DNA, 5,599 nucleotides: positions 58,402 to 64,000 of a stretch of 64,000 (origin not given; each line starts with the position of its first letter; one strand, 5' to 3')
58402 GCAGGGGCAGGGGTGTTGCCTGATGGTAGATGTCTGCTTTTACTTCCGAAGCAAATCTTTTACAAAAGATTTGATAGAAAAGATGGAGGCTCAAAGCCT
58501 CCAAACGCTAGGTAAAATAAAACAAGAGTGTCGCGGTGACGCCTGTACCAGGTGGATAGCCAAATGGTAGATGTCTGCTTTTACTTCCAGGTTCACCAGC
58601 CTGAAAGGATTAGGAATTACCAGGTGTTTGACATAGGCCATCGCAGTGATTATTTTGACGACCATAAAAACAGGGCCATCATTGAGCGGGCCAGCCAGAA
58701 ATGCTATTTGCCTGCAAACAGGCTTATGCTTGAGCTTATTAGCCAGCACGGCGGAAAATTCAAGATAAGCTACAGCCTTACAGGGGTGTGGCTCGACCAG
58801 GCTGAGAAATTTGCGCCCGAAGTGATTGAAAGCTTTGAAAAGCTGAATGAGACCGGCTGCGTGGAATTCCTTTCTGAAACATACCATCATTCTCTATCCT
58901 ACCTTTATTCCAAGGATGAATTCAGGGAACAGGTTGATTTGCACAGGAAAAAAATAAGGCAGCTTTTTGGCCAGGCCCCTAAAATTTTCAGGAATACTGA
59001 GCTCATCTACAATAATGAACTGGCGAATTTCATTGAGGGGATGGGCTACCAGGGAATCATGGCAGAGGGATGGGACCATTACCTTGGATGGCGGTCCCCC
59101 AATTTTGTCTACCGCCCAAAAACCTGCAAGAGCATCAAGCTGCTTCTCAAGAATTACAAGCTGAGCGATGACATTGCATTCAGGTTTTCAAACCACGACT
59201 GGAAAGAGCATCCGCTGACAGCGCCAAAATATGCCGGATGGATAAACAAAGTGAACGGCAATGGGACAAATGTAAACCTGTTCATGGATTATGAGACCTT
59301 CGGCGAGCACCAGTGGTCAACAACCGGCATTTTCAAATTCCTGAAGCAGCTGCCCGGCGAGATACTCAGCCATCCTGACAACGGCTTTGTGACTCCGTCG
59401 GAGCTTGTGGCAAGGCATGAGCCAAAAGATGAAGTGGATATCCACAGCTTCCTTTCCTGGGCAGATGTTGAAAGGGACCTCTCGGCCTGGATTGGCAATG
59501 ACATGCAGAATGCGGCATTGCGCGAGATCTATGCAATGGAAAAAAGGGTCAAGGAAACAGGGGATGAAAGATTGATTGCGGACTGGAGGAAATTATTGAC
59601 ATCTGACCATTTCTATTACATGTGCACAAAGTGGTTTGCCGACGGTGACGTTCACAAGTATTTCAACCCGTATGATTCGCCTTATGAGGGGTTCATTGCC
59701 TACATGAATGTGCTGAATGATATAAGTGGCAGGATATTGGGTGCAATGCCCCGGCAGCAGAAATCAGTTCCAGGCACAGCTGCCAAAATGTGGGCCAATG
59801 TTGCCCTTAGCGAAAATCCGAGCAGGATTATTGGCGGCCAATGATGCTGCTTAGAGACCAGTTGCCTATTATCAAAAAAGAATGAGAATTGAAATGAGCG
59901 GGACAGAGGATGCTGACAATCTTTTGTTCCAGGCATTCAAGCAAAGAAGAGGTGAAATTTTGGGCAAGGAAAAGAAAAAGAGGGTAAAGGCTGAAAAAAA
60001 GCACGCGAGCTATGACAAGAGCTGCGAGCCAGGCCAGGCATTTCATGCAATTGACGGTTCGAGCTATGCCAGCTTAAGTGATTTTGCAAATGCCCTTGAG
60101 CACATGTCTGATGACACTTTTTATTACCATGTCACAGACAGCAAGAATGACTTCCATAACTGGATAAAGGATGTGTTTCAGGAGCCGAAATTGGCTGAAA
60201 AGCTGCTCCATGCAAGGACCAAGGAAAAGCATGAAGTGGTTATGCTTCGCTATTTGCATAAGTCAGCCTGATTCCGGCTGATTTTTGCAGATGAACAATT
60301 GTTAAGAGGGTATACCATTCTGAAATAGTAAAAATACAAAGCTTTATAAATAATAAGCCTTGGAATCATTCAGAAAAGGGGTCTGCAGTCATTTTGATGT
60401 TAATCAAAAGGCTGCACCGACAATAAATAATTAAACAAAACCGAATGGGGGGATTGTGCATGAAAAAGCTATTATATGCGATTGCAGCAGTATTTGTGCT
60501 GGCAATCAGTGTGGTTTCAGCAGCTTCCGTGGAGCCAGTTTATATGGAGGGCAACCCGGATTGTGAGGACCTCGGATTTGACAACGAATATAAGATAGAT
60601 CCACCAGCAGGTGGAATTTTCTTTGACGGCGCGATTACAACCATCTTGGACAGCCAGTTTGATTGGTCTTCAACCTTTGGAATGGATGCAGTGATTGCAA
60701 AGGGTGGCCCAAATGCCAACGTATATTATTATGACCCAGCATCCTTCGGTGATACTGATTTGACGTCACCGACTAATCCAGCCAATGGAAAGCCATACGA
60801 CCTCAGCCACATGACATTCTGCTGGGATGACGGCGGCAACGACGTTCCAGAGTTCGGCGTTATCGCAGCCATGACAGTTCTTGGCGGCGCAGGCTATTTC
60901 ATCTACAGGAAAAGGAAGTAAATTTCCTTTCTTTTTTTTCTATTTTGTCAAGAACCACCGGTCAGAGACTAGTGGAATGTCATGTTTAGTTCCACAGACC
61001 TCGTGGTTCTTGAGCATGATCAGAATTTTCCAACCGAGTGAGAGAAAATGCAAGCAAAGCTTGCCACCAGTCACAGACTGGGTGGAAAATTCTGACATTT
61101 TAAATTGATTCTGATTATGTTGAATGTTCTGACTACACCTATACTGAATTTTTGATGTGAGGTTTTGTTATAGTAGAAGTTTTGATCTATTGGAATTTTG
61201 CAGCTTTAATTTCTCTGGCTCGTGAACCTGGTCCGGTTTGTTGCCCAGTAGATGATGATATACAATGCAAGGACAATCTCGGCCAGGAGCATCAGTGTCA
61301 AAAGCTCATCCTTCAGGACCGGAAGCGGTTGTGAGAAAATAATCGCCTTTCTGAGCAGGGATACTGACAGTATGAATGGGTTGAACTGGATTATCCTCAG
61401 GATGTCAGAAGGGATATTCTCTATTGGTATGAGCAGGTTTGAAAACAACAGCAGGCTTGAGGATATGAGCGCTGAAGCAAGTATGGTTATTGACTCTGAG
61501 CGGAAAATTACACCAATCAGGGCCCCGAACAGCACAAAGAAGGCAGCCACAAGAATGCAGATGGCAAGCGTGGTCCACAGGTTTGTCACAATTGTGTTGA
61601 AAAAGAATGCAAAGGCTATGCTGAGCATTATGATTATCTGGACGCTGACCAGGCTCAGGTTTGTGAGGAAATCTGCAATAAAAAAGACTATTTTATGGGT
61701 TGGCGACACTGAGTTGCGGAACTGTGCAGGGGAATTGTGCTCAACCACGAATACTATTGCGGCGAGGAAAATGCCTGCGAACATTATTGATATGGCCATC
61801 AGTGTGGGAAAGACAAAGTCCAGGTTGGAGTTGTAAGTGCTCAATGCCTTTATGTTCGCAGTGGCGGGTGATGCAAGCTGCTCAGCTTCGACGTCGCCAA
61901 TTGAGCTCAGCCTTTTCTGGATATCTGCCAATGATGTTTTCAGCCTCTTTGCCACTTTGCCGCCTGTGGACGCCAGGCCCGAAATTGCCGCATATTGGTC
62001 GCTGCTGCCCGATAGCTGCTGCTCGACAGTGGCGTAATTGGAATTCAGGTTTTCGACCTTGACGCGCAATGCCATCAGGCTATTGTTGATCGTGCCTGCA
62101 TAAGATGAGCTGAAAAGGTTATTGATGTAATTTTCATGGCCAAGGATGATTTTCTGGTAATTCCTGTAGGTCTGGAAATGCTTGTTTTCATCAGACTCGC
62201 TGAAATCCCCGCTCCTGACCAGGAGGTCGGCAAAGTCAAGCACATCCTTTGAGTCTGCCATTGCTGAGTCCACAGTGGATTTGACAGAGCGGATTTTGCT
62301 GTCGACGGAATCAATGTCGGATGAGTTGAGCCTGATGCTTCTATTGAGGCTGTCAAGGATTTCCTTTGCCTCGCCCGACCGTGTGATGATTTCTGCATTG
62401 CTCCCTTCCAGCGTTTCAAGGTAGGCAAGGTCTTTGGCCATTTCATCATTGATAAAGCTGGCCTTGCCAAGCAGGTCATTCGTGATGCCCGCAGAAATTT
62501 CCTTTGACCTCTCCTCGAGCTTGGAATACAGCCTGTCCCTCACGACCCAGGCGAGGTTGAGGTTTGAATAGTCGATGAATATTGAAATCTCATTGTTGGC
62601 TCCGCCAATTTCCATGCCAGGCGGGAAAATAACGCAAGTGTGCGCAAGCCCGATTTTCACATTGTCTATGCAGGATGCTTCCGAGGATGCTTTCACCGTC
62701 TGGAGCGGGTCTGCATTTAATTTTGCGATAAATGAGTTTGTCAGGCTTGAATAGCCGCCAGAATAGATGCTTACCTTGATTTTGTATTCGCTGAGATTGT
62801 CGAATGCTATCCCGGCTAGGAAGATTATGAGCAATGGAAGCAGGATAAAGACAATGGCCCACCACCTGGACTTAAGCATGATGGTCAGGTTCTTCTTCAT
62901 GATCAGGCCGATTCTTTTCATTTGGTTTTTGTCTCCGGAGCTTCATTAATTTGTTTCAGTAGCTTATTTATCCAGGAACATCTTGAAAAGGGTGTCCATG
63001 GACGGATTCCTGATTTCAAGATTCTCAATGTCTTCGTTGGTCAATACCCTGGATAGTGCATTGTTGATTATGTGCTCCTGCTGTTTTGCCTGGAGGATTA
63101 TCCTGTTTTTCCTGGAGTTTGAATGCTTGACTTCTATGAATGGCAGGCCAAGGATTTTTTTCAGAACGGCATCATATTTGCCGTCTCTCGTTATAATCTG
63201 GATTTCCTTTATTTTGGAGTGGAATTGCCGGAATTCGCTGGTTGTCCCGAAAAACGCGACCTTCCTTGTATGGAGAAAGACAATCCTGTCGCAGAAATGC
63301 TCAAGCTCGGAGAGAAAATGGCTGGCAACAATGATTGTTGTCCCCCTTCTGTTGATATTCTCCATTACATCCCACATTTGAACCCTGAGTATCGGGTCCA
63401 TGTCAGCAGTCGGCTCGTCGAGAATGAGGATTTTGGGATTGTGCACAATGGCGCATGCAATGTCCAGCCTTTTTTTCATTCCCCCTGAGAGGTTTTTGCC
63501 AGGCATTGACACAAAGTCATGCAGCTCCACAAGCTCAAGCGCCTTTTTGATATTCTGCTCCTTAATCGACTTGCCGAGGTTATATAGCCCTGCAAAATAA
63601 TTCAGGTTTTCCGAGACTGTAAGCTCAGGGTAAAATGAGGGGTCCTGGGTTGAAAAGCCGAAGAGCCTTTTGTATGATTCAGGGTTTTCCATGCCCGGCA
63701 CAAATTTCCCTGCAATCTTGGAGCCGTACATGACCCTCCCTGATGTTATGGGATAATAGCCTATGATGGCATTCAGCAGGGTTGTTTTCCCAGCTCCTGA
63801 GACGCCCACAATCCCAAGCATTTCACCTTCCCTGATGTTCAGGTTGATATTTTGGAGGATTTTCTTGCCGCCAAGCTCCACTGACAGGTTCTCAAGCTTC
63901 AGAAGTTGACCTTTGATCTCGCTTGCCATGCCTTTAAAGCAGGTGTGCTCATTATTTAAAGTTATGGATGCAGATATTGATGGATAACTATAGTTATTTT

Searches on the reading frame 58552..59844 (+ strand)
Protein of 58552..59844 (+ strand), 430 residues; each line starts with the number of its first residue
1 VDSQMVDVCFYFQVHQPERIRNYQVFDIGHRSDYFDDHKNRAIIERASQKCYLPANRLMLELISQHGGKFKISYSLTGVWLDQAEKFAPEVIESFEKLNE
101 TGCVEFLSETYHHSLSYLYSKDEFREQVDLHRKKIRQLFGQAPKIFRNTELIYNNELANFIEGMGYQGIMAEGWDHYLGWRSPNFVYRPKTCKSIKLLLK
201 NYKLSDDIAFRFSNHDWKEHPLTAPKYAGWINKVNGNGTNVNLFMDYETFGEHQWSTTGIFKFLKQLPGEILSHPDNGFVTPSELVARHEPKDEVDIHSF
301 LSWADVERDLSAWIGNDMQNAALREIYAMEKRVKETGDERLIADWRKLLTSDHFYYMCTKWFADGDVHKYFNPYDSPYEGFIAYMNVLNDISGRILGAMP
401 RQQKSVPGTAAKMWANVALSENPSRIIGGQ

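Call 55: search_protein_families(library=pfam, proteins=[window:58552-59844:+], max_evalue=0.00001)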
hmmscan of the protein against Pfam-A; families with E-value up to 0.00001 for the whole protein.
window:58552-59844:+ (430 aa): 2 families
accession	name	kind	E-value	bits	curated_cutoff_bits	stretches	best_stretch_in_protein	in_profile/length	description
PF03065.20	Glyco_hydro_57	-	1.5e-76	258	21.2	1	10-297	2-290/291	Glycosyl hydrolase family 57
PF01522.26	Polysacc_deac_1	-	3.3e-06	27.5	23.1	1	92-168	48-123/124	Polysaccharide deacetylase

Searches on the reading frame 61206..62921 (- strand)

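Call 55: search_protein_families(library=pfam, proteins=[window:61206-62921:-], max_evalue=0.00001)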
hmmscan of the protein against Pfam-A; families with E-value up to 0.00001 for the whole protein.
window:61206-62921:- (571 aa): 2 families
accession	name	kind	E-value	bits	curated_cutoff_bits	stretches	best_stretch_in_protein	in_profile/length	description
PF12698.13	ABC2_membrane_3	-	4.6e-23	82.3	31.6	1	21-559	3-342/347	ABC-2 family transporter protein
PF01061.29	ABC2_membrane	-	4e-12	46.6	26.9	1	367-527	51-210/211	ABC-2 type transporter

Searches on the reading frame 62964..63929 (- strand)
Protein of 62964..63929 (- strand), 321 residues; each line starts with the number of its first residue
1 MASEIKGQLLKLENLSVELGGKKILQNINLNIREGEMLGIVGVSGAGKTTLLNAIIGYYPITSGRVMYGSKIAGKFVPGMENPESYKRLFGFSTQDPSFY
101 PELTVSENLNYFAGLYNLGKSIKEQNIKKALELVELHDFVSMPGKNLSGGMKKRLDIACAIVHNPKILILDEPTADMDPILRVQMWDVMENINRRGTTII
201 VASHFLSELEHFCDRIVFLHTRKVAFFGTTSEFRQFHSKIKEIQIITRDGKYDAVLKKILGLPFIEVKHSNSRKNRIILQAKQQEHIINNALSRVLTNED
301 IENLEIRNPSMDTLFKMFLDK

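Call 55: search_protein_families(library=pfam, proteins=[window:62964-63929:-], max_evalue=0.00001)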
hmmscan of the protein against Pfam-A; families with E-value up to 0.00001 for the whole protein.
window:62964-63929:- (321 aa): 2 families
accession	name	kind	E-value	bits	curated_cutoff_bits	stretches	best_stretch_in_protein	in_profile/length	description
PF00005.33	ABC_tran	-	5.8e-33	114.8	25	1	25-175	1-137/137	ABC transporter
PF13304.12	AAA_21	-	1.1e-07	32.7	27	0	146-204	237-298/304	AAA domain, putative AbiEii toxin, Type IV TA system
